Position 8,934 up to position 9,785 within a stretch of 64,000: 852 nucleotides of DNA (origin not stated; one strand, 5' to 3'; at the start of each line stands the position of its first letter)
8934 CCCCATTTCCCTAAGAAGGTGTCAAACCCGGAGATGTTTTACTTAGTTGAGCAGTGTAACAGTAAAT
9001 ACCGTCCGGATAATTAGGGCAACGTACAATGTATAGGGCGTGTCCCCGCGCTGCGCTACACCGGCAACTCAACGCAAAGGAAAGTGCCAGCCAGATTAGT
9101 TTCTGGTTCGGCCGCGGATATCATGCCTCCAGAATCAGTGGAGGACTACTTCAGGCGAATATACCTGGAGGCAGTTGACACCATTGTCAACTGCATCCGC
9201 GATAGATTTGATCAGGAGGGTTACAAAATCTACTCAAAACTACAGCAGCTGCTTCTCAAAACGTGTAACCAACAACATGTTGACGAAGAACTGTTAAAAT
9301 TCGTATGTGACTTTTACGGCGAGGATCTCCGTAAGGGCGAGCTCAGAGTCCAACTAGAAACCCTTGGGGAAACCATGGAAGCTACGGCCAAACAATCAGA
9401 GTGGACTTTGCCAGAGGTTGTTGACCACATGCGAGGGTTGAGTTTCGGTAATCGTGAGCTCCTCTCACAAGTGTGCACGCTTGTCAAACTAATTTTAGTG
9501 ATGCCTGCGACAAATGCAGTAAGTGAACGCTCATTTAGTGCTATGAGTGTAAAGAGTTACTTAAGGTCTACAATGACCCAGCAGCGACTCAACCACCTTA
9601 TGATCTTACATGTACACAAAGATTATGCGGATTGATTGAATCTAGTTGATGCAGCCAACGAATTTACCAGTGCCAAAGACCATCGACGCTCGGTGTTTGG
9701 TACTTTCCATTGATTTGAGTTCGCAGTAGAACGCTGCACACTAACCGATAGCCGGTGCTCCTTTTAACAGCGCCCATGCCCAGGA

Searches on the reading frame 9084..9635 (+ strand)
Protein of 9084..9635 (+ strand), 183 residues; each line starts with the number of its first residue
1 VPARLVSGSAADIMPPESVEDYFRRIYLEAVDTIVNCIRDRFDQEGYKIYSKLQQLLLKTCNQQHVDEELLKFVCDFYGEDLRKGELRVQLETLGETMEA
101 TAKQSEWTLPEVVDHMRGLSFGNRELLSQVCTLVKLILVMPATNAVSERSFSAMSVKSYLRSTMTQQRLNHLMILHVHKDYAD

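Call 10: search_protein_families(library=pfam, proteins=[window:9084-9635:+], max_evalue=0.01)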
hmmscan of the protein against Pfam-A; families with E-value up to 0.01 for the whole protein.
window:9084-9635:+ (183 aa): 1 family
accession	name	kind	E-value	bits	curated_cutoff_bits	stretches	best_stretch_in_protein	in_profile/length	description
PF05699.19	Dimer_Tnp_hAT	-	1.7e-08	34.5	21.4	1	130-180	34-83/84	hAT family C-terminal dimerisation region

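Call 35: find_homologous_proteins(query=window:9084-9635:+, max_evalue=0.00001)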
Query window:9084-9635:+ (183 aa): 763 proteins with E <= 0.00001 among 809 candidates; the best 120 are listed.
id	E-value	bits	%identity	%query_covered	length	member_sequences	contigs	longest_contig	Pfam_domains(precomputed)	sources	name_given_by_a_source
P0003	8.2e-113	392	98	100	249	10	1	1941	PF05699.20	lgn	-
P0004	3.4e-66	240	88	69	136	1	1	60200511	-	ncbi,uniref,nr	ncbi:hypothetical protein HOLleu_13800 [Holothuria leucospilota]|uniref:Uncharacterized protein n=1 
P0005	6.0e-47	178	52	100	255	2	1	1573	PF05699.20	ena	-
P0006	1.5e-46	176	50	97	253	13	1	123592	PF05699.20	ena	-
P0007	4.8e-46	175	52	99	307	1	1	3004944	PF05699.20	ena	-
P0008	7.4e-46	174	49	99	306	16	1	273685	-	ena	-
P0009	1.0e-45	174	53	92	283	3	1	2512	PF05699.20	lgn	-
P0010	1.2e-45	173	53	100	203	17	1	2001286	PF05699.20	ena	-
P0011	3.6e-45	172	50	100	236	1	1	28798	PF05699.20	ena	-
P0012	6.1e-45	171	52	92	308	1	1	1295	PF05699.20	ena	-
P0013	8.4e-45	171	55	89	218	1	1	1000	PF05699.20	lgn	-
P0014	8.4e-45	171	48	100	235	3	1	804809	PF05699.20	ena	-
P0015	1.1e-44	170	55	89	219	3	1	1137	PF05699.20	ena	-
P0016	1.1e-44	170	53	92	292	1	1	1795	PF05699.20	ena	-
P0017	1.8e-44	170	49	100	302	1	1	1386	PF05699.20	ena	-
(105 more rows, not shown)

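Call 51: find_encoding_contigs(protein=P0004, flank=10000, max_places=3)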
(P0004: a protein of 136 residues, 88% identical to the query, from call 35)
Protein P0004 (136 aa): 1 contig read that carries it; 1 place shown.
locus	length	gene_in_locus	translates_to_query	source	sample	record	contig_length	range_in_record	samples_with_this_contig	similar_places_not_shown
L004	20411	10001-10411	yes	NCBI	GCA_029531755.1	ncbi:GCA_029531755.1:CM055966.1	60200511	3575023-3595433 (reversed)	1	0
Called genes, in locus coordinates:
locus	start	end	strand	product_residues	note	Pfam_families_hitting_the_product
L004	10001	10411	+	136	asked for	-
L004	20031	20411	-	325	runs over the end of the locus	PF17064:QVR (faint)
